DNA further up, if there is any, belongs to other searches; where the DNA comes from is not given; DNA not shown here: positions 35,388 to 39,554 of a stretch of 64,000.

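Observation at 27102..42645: Glt/Nfs-type trans-envelope machine: a nine-gene operon converging on exbB-exbD-tonB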

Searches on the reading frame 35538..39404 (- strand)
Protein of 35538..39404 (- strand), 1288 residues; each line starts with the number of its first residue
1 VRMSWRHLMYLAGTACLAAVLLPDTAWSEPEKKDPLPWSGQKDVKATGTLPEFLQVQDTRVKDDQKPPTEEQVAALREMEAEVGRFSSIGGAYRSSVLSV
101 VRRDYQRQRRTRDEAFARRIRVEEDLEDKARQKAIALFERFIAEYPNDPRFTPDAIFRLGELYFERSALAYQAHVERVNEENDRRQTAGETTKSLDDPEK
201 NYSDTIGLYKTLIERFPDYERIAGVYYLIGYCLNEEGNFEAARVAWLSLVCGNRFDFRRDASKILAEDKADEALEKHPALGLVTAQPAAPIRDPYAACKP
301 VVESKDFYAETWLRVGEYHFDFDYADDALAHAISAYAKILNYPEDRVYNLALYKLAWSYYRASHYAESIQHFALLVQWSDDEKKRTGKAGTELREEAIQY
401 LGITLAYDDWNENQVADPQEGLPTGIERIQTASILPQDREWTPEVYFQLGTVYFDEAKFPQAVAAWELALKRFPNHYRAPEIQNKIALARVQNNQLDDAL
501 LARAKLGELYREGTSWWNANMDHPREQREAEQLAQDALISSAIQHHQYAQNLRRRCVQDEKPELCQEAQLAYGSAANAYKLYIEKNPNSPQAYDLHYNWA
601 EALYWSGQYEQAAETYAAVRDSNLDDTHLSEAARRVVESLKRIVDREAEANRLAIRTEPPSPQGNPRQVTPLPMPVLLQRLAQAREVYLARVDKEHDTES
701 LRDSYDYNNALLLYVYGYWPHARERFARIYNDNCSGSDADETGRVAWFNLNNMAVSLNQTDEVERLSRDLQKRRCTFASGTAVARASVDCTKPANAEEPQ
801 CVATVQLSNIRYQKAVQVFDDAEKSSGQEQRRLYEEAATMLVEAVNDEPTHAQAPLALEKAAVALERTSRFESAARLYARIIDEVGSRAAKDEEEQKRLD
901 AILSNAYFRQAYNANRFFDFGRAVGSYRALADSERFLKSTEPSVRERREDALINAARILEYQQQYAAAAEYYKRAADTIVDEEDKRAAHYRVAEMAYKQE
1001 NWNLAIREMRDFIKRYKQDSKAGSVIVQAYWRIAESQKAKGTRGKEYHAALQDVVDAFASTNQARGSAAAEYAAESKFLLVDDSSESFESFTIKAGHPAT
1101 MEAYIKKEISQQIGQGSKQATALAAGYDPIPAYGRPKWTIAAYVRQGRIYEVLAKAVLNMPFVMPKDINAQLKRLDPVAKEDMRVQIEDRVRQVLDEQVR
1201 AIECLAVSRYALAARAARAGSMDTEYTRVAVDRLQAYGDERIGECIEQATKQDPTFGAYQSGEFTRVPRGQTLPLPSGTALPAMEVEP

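Call 4: search_protein_families(library=pfam, proteins=[window:35538-39404:-], max_evalue=0.01)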
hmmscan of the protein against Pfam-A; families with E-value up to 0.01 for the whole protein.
window:35538-39404:- (1288 aa): 7 families
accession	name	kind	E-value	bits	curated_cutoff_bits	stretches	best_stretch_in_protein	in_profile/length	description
PF13174.12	TPR_6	-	1.5e-17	63.4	26.3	0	444-476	1-33/33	Tetratricopeptide repeat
PF13432.12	TPR_16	-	8.4e-11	42.6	32.7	1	448-500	2-51/65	Tetratricopeptide repeat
PF14559.12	TPR_19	-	6.3e-09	36.5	25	1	572-631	7-63/68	Tetratricopeptide repeat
PF07719.23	TPR_2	-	6.7e-08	32.5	27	1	443-476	1-34/34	Tetratricopeptide repeat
PF13424.12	TPR_12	-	4.2e-07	30.5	30.1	0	444-500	4-65/77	Tetratricopeptide repeat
PF00515.34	TPR_1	-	0.00016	21.7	27.8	1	443-476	1-34/34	Tetratricopeptide repeat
PF13428.12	TPR_14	-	0.00035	21.4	23.5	0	443-478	1-36/44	Tetratricopeptide repeat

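Call 6: search_protein_families(library=ncbifam, proteins=[window:35538-39404:-], max_evalue=0.01)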
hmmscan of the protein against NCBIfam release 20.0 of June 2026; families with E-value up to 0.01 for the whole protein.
window:35538-39404:- (1288 aa): 2 families
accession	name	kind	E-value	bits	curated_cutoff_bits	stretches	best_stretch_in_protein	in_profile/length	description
TIGR02795.1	tol_pal_ybgF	equivalog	2.6e-33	115.2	90.1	5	571-642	17-88/119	tol-pal system protein YbgF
TIGR03302.1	OM_YfiO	subfamily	1.1e-09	38.1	81.4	2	943-1026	27-110/239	outer membrane protein assembly factor BamD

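Call 52: search_protein_families(library=ncbifam, proteins=[window:35538-39404:-], max_evalue=10)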
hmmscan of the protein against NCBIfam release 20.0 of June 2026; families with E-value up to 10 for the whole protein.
window:35538-39404:- (1288 aa): 3 families
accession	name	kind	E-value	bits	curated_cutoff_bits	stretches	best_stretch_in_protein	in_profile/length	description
TIGR02795.1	tol_pal_ybgF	equivalog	2.6e-33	115.2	90.1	7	571-642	17-88/119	tol-pal system protein YbgF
TIGR03302.1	OM_YfiO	subfamily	1.1e-09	38.1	81.4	5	943-1026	27-110/239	outer membrane protein assembly factor BamD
TIGR02552.1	LcrH_SycD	equivalog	0.053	13.2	104.8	3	565-640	61-133/136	SycD/LcrH family type III secretion system chaperone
